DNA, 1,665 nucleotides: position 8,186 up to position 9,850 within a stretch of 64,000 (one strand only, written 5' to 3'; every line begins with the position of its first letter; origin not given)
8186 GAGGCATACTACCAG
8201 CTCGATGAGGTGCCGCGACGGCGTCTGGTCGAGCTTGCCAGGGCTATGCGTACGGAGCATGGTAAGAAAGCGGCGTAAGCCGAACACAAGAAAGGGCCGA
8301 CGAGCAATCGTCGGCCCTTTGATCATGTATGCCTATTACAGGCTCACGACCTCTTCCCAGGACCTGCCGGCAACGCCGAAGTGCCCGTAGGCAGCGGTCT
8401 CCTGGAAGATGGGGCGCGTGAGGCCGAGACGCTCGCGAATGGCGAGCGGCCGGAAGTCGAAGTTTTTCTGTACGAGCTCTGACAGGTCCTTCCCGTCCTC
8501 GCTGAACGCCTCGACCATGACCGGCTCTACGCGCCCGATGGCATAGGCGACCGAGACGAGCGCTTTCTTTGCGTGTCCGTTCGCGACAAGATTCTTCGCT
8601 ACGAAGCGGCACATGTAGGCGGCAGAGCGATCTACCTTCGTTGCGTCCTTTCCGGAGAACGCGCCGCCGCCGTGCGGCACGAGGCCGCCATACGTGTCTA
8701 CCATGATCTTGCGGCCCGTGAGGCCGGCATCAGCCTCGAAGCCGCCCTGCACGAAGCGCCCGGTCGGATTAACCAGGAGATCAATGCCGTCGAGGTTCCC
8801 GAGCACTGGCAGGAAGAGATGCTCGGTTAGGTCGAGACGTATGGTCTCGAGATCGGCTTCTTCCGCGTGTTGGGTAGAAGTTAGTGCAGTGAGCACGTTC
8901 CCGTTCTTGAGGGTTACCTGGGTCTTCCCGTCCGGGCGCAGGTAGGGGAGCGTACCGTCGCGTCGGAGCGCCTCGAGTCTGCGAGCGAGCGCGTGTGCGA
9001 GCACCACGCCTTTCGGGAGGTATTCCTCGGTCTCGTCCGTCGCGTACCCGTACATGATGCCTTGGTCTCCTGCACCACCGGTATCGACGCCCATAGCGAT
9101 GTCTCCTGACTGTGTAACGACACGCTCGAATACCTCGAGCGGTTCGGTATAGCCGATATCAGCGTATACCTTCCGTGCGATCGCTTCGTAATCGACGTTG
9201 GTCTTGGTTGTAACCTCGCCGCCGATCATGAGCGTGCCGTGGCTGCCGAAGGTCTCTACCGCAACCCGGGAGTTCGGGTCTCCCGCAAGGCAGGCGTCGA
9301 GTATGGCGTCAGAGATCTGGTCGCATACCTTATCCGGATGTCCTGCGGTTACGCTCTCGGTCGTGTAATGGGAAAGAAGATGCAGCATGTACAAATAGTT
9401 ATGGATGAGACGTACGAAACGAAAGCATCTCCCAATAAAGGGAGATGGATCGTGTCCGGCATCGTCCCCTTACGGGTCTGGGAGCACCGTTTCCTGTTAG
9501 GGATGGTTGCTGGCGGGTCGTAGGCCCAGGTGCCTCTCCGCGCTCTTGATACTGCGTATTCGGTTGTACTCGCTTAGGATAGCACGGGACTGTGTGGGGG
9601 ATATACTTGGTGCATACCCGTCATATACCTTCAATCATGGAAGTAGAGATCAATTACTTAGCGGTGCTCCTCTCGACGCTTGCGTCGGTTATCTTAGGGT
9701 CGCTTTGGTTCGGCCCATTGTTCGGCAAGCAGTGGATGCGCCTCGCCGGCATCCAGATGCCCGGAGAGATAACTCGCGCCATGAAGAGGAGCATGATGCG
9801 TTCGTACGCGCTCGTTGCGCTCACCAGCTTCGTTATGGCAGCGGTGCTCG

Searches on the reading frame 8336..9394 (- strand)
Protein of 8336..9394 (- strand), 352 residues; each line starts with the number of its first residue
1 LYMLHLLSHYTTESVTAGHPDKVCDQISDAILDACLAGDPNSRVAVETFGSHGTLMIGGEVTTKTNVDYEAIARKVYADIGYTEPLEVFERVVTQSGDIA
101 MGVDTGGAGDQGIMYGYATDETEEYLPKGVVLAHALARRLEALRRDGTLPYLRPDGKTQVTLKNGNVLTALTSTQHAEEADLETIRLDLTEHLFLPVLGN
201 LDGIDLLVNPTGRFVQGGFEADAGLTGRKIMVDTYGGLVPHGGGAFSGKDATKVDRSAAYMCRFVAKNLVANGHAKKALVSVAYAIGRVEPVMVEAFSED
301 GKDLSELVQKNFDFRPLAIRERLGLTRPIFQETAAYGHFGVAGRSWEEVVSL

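Call 17: find_encoding_contigs(protein=window:8336-9394:-, flank=10000, max_places=10)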
Protein window:8336-9394:- (352 aa): no gene with exactly this product is on record in the collection.

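Call 18: find_related_loci(query=window:8336-9394:-, collection=genome_contigs, flank=10000)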
Query window:8336-9394:- (352 aa) in genome_contigs; peptide patterns used: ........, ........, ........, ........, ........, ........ (x = any residue, [..] = any of these).
600 stretches matched a pattern (row limit reached: there are more); 593 encode a relative of the query (tblastn E <= 1e-3); the best 80 are kept; 80 distinct loci.
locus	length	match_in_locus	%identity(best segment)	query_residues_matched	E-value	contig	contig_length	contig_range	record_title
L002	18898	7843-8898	82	1-352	0e+0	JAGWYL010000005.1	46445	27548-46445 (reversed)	MAG: Patescibacteria group bacterium isolate REEB49 contig-150_798, whole genome shotgun sequence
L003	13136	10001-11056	76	1-352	0e+0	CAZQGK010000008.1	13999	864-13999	MAG TPA_asm: uncultured Candidatus Saccharibacteria bacterium isolate ERP113451_co1_332 genome assembly, contig: NODE_51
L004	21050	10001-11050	76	3-352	0e+0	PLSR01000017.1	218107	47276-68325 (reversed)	MAG: Candidatus Kaiserbacteria bacterium isolate bog_1339 73.20120700_S1D.328_contig_48407, whole genome shotgun sequenc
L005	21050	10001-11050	75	3-352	4e-173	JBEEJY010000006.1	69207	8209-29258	MAG: Candidatus Parcubacteria bacterium isolate cobbmillcreek_2019_sw_WHONDRS-S19S_0090_B_bin.4 scaffold_638033, whole g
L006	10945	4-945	77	39-352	4e-162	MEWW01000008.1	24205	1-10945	MAG: Candidatus Adlerbacteria bacterium RIFCSPHIGHO2_12_FULL_53_18 rifcsphigho2_12_scaffold_3261, whole genome shotgun s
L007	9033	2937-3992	67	1-352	5e-160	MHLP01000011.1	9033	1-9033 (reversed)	MAG: Candidatus Lloydbacteria bacterium RIFCSPLOWO2_01_FULL_50_20 rifcsplowo2_01_scaffold_20461, whole genome shotgun se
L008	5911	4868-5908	68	9-349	2e-159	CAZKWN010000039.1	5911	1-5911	MAG TPA_asm: uncultured Candidatus Saccharibacteria bacterium isolate binchicken_co241_364 genome assembly, contig: NODE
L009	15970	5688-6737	68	3-352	7e-157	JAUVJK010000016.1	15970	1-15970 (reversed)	MAG: Candidatus Moraniibacteriota bacterium isolate CSMAG_452 CSMAG_452_k127_799258_length_15970_cov_21.0000, whole geno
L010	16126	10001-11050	64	3-352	2e-155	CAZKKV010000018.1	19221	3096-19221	MAG TPA_asm: uncultured Gammaproteobacteria bacterium isolate SRP178699_co2_502 genome assembly, contig: NODE_2040_lengt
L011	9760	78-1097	66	10-349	1e-154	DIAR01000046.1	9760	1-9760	MAG TPA_asm: Candidatus Woesebacteria bacterium UBA5073 UBA5073_contig_129363, whole genome shotgun sequence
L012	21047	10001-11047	64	2-349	2e-154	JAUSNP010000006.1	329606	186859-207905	MAG: Candidatus Moraniibacteriota bacterium isolate E19_metabat.bin.91 E19_k141_503813, whole genome shotgun sequence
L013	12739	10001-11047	65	4-352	1e-154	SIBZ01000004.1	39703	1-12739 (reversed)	MAG: Candidatus Taylorbacteria bacterium isolate Baikal-deep-G190 BACOMB-C4273, whole genome shotgun sequence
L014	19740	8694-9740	65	4-352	6e-153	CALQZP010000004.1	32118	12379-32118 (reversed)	MAG: Candidatus Nomurabacteria bacterium isolate MaH-04nov19-71 genome assembly, contig: MaH-04nov19-C3234, whole genome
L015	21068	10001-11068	65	2-352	4e-152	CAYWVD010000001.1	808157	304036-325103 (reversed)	MAG TPA_asm: uncultured Candidatus Saccharibacteria bacterium isolate SRP278314_co2_217 genome assembly, contig: NODE_1_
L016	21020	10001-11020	68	11-352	1e-151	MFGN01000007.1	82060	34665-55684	MAG: Candidatus Falkowbacteria bacterium RIFOXYD12_FULL_34_57 rifoxyd3_full_scaffold_156, whole genome shotgun sequence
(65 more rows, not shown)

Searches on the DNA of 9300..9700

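Call 103: search_rna_families(source=window, start=9300, end=9700, threshold=gathering)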
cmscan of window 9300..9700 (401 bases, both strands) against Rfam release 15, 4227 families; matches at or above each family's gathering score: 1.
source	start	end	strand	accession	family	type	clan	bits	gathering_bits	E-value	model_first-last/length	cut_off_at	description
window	9456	9555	-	RF00162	SAM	Cis-reg; riboswitch;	CL00012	45.9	44.4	1.6e-09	1-108/108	no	SAM riboswitch aptamer (S box leader)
